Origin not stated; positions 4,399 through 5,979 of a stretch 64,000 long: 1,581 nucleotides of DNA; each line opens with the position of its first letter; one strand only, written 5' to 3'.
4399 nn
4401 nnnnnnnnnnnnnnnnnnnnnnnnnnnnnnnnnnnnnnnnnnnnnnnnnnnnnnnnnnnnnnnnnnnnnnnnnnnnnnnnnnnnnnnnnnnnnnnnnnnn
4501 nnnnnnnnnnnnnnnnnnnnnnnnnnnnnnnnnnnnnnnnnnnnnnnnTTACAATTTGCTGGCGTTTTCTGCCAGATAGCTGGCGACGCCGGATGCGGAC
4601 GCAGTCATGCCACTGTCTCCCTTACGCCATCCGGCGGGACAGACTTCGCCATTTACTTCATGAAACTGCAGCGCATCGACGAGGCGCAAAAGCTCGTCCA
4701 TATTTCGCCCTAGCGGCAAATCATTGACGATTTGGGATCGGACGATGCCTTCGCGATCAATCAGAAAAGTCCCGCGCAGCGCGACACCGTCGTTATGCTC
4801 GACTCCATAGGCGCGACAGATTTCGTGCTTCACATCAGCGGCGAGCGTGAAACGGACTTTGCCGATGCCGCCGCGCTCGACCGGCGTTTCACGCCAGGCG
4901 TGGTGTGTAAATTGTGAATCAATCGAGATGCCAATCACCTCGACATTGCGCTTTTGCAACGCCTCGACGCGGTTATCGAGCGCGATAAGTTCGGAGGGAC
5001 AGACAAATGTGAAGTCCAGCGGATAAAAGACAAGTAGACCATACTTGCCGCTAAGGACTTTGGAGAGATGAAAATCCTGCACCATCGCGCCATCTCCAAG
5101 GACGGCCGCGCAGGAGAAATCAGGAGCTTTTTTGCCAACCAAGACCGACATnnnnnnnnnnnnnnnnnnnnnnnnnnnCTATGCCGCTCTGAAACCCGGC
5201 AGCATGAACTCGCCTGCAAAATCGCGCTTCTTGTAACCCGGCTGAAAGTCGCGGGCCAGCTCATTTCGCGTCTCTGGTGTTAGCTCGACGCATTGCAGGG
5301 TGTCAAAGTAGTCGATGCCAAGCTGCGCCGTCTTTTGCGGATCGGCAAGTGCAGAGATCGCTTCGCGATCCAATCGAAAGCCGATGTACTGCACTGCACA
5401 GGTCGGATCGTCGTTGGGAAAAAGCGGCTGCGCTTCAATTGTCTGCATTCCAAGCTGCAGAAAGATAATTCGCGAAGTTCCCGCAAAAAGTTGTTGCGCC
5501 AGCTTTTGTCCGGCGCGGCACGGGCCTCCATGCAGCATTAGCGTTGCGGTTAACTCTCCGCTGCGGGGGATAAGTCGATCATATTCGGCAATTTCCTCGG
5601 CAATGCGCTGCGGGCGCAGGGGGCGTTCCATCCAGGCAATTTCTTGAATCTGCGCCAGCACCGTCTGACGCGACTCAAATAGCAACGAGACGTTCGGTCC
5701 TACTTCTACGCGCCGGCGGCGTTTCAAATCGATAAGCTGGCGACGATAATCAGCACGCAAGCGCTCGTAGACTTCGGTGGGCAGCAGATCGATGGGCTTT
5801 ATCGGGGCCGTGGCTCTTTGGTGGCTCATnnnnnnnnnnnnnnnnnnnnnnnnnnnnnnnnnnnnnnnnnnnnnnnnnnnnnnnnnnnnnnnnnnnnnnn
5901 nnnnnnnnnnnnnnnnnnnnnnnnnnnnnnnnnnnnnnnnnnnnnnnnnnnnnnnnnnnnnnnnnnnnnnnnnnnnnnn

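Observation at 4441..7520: Perfect 2 x 1540-bp tandem duplication of a DUF3501-peroxiredoxin operon, each copy with a consensus sigma70 promoter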

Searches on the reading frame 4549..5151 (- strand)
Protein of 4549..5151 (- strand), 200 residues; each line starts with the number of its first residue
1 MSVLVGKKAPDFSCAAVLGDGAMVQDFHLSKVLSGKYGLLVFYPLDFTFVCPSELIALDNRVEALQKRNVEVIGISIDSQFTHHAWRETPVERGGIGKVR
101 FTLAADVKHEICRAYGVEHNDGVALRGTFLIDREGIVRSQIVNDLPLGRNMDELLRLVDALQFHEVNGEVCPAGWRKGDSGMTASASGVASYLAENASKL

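Call 11: search_protein_families(library=pfam, proteins=[window:4549-5151:-])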
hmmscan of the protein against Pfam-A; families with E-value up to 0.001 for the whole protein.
window:4549-5151:- (200 aa): 3 families
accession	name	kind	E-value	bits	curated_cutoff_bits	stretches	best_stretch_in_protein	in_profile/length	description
PF00578.27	AhpC-TSA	-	1.1e-34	119.5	26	1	5-139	1-123/124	AhpC/TSA family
PF08534.16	Redoxin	-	9.5e-16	58.3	26.6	1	5-146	2-137/148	Redoxin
PF10417.14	1-cysPrx_C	-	3.1e-10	40.3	21.1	1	160-193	1-39/41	C-terminal domain of 1-Cys peroxiredoxin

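Call 18: find_encoding_contigs(protein=window:4549-5151:-, flank=10000, max_places=10)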
Protein window:4549-5151:- (200 aa): 1 contig read that carries it; 1 place shown.
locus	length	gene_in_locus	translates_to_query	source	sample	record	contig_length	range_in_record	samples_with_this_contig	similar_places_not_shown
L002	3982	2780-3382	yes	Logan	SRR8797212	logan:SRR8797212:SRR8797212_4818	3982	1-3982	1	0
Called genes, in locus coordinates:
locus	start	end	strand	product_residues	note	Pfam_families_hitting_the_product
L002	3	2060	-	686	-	?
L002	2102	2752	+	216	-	PF12007:DUF3501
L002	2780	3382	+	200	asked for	PF00578:AhpC-TSA, PF08534:Redoxin, PF10417:1-cysPrx_C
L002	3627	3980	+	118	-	?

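Call 53: search_protein_families(library=ncbifam, proteins=[window:4549-5151:-])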
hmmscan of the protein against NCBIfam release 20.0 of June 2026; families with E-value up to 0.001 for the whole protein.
window:4549-5151:- (200 aa): 12 families
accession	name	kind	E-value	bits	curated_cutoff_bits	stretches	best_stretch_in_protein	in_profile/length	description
NF011576.0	PRK15000.1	subfamily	3.5e-89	297.8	301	1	3-200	2-200/200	peroxiredoxin C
NF040737.1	peroxi_PrxU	equivalog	1.1e-43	149.7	270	1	3-187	36-220/233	thioredoxin-dependent peroxiredoxin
TIGR03137.1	AhpC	equivalog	5.7e-43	146.8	272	1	4-185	3-180/187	alkyl hydroperoxide reductase subunit C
NF009668.0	PRK13189.1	equivalog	9.5e-36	123.1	211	1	3-179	10-181/224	peroxiredoxin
NF009669.0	PRK13190.1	equivalog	2.1e-34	118.5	261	1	1-190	1-183/203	putative peroxiredoxin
NF009670.0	PRK13191.1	equivalog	7.8e-25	87.7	374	1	4-177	8-176/215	putative peroxiredoxin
NF010122.0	PRK13599.1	equivalog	1.6e-18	66.9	456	1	29-176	27-175/220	peroxiredoxin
NF006960.0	PRK09437.1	equivalog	2.2e-10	40.6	140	1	5-138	6-133/156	thioredoxin-dependent thiol peroxidase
NF002854.0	PRK03147.1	subfamily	8.9e-07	29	170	1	3-144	36-159/176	thiol-disulfide oxidoreductase ResA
NF045827.1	perox_SUH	exception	1.4e-05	24.6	298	1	34-157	43-164/178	thiol peroxidase Prx-SUH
NF001808.0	PRK00522.1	equivalog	6.3e-05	22.4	123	1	5-155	20-162/167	thiol peroxidase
NF053650.1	PerredPrxQDein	equivalog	0.00021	21.3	260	1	28-135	15-120/148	thioredoxin-dependent peroxiredoxin PrxQ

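Call 54: search_solved_structures(query=window:4549-5151:-, max_evalue=1e-40)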
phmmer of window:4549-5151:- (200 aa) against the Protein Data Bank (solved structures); distinct sequences matched with E-value up to 1e-40: 53.
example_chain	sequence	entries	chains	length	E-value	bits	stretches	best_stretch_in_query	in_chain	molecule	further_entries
1zof_A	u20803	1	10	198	1.7e-67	230.3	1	4-200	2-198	alkyl hydroperoxide-reductase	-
2h01_A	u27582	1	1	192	8.2e-64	218.3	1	8-194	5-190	2-CYS PEROXIREDOXIN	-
4l0w_A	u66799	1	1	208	9.2e-64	218.1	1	8-194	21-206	Thioredoxin peroxidase 1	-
2h66_A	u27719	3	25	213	4.3e-62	212.7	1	4-194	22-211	PV-PF14_0368 | 2-Cys Peroxiredoxin | 2-Cys peroxiredoxin, putative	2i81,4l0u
6khx_A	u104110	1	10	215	6.7e-57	195.7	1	3-195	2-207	Peroxiredoxin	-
1qmv_A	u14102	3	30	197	5.8e-56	192.7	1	4-186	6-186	PEROXIREDOXIN-2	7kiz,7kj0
5ijt_A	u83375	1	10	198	5.9e-56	192.6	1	4-186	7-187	Peroxiredoxin-2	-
7kj1_A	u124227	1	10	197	1.5e-54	188.1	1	4-186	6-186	Peroxiredoxin-2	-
1qq2_A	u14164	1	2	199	2.2e-54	187.5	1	5-183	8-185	THIOREDOXIN PEROXIDASE 2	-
4xcs_A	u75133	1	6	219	4.6e-54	186.5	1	4-182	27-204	Peroxiredoxin-1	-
2c0d_A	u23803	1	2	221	6.6e-53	182.7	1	4-197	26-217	THIOREDOXIN PEROXIDASE 2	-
6j13_A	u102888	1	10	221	1e-52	182.1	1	4-193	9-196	2-cys peroxiredoxin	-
2z9s_A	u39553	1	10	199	1.1e-52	182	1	5-183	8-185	Peroxiredoxin-1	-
9dex_A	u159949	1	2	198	1.2e-52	181.9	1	5-182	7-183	Peroxiredoxin-1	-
7lj1_A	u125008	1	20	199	1.7e-52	181.4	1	5-182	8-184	Peroxiredoxin-1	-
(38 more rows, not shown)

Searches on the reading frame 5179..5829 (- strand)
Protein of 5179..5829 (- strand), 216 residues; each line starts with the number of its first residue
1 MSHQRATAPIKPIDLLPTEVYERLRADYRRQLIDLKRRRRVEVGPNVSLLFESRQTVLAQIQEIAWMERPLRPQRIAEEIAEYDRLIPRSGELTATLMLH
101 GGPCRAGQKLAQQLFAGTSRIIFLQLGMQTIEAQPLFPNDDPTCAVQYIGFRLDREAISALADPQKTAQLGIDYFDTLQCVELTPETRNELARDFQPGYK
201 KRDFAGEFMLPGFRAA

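Call 11: search_protein_families(library=pfam, proteins=[window:5179-5829:-])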
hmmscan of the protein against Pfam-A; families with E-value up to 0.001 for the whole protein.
window:5179-5829:- (216 aa): 1 family
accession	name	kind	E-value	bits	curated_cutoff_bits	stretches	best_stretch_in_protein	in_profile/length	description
PF12007.14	DUF3501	-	2.2e-38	132.6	25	1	10-195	2-187/187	Protein of unknown function (DUF3501)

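Call 13: find_encoding_contigs(protein=window:5179-5829:-, flank=10000, max_places=10)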
Protein window:5179-5829:- (216 aa): 2 contigs read that carry it; 2 places shown.
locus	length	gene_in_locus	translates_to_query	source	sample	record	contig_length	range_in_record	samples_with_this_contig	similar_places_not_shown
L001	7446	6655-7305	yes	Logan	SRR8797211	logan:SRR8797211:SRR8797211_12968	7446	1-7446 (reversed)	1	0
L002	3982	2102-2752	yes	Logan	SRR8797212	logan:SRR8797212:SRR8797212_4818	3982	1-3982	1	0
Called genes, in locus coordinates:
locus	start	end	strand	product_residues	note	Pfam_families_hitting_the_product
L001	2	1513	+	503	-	?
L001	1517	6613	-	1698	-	PF00069:Pkinase, PF07714:PK_Tyr_Ser-Thr (weak), PF13191:AAA_16, PF01590:GAF, PF13185:GAF_2, PF13492:GAF_3, PF07228:SpoIIE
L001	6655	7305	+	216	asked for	PF12007:DUF3501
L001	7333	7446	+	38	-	?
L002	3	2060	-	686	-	?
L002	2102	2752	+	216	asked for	PF12007:DUF3501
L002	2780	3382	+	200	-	PF00578:AhpC-TSA, PF08534:Redoxin, PF10417:1-cysPrx_C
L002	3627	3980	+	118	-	?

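Call 24: find_homologous_proteins(query=window:5179-5829:-, max_evalue=1e-10)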
Query window:5179-5829:- (216 aa): 12 proteins with E <= 1e-10 among 255 candidates.
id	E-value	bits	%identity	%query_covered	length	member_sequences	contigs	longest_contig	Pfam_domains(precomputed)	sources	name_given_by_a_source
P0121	6.9e-72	259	60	97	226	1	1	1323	PF12007.15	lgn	-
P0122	1.3e-52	196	51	94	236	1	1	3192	PF12007.15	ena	-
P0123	1.4e-52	196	54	84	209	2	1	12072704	PF12007.15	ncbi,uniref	ncbi:DUF3501 family protein [Sorangium sp. So ce1097]|uniref:DUF3501 family protein n=1 Tax=Sorangiu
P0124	3.0e-52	195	54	86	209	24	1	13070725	PF12007.15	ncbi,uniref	ncbi:DUF3501 family protein [Sorangium sp. So ce136]|uniref:DUF3501 family protein n=1 Tax=Sorangium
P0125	3.7e-50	189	53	87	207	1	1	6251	PF12007.15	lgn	-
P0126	2.4e-46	176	49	88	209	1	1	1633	PF12007.15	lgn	-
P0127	6.6e-20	90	36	84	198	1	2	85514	PF12007.15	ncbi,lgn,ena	ncbi:MAG: DUF3501 family protein [Alphaproteobacteria bacterium]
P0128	1.6e-18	85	36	86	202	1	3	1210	PF12007.15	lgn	-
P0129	1.2e-16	79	32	90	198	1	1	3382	PF12007.15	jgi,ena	-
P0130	2.7e-16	78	32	90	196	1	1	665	PF12007.15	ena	-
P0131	3.3e-16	78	32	84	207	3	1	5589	PF12007.15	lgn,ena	-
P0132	8.6e-16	76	31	90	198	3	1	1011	PF12007.15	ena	-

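Call 26: find_encoding_contigs(protein=P0124, flank=8000, max_places=3)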
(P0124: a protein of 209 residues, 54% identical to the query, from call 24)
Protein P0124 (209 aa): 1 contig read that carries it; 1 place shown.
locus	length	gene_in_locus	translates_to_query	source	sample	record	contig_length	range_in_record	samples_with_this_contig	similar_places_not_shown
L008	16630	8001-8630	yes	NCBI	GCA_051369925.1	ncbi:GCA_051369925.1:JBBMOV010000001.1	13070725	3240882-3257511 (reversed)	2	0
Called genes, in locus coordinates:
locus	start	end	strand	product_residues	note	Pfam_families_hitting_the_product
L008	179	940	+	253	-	PF13385:Laminin_G_3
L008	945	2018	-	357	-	-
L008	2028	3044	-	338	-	-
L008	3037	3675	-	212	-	PF04542:Sigma70_r2, PF08281:Sigma70_r4_2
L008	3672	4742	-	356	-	-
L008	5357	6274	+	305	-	-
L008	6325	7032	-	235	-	-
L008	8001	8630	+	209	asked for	PF12007:DUF3501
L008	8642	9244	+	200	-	PF00578:AhpC-TSA, PF08534:Redoxin, PF10417:1-cysPrx_C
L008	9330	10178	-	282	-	-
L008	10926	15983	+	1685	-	PF00069:Pkinase, PF07714:PK_Tyr_Ser-Thr, PF13191:AAA_16, PF01590:GAF, PF13185:GAF_2, PF13492:GAF_3 (weak), PF01740:STAS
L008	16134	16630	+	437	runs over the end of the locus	-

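Call 27: find_encoding_contigs(protein=P0125, flank=8000, max_places=3)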
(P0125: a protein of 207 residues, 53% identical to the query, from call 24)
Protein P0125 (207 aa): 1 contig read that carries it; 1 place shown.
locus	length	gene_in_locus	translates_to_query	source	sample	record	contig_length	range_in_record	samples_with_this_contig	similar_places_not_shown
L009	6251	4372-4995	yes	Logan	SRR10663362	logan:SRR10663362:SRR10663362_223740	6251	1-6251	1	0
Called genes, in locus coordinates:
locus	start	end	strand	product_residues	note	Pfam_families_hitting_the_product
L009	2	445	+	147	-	?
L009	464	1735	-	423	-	PF10087:DUF2325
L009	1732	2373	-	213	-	PF01126:Heme_oxygenase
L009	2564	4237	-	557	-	PF00593:TonB_dep_Rec_b-barrel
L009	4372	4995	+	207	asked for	PF12007:DUF3501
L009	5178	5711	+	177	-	PF13302:Acetyltransf_3, PF00583:Acetyltransf_1, PF13673:Acetyltransf_10, PF13508:Acetyltransf_7, PF13523:Acetyltransf_8 (weak)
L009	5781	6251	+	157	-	?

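Call 41: list_cluster_members(proteins=[window:5179-5829:-, window:4549-5151:-, window:2245-2982:-, window:2979-4358:-, window:46007-47722:+, window:47736-49673:-, window:7411-12507:+])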
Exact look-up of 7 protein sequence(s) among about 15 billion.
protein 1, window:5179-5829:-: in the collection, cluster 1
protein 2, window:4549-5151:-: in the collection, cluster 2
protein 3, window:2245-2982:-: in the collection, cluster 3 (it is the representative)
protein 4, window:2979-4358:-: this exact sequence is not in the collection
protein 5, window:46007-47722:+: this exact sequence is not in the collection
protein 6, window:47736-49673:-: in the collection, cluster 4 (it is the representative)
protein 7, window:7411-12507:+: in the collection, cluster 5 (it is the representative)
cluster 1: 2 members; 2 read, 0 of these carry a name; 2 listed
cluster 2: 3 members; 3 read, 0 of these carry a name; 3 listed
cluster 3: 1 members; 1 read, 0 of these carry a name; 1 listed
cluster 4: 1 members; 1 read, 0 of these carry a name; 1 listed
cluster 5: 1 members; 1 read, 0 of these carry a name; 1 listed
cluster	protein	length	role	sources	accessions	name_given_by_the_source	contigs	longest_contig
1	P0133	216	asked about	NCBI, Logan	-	-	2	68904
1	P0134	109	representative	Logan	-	-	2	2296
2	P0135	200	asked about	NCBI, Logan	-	-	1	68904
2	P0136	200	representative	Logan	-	-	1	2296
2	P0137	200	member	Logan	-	-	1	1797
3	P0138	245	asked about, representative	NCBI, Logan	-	-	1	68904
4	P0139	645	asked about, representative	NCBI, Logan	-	-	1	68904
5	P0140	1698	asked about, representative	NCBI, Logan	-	-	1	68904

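Call 42: find_encoding_contigs(protein=P0136, flank=10000, max_places=10)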
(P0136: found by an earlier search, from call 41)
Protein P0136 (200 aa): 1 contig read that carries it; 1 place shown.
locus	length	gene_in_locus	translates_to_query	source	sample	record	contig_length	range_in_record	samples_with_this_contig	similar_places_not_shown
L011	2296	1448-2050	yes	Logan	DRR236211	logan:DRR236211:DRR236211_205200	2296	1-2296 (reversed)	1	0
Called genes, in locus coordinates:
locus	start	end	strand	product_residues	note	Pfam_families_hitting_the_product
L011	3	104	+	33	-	?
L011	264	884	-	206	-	-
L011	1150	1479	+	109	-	-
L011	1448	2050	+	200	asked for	PF00578:AhpC-TSA, PF08534:Redoxin, PF10417:1-cysPrx_C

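Call 47: find_encoding_contigs(protein=P0137, flank=10000, max_places=10)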
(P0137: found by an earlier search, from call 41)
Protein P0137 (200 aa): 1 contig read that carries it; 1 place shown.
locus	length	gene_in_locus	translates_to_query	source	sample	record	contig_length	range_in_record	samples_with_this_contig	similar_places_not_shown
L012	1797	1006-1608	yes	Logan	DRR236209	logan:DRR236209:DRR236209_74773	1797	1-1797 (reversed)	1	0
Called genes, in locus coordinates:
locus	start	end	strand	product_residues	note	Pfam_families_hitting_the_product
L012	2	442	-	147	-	?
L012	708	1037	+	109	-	-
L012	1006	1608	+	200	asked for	PF00578:AhpC-TSA, PF08534:Redoxin, PF10417:1-cysPrx_C (weak)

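Call 53: search_protein_families(library=ncbifam, proteins=[window:5179-5829:-])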
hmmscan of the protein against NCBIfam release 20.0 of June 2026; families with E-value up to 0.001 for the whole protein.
window:5179-5829:- (216 aa): 0 families

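Call 66: find_encoding_contigs(protein=P0122, flank=10000, max_places=5)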
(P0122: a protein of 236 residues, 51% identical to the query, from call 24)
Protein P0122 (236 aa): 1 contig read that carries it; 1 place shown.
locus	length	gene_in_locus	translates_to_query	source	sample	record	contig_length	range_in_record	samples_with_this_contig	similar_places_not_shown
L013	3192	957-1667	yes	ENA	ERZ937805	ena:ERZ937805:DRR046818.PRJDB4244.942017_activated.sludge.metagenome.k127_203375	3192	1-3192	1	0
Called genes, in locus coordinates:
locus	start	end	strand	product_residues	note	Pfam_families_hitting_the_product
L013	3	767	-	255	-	?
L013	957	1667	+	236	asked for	PF12007:DUF3501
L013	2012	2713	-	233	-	PF02096:60KD_IMP (weak)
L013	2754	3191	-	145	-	?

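Call 71: predict_structure(alignment_id=A1)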
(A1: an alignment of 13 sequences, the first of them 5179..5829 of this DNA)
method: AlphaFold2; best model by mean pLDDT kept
length: 216 residues; sequences in the alignment: 13
mean_pLDDT: 86.7   pTM: 0.85
mean pLDDT of the five models: 86.7, 86.7, 86.2, 86.1, 85.3
residues with pLDDT >= 90: 126; 70-90: 64; 50-70: 14; < 50: 12
segments of 3 or more residues with pLDDT < 50: 1-3, 205-207, 213-216
pLDDT, mean of each block of 10 residues (from residue 1): 66 87 92 95 95 93 86 84 89 95 88 84 96 88 89 96 97 93 97 84 51 48
secondary structure, 60 per line:
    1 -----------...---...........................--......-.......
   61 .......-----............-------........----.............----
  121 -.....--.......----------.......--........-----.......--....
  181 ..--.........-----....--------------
elements in order: H18-39 E40-44 E47-52 H54-67 H73-84 E92-99 H104-116 E122-126 E129-135 E146-152 H155-162 E168-174 E177-182 H185-193 H199-202
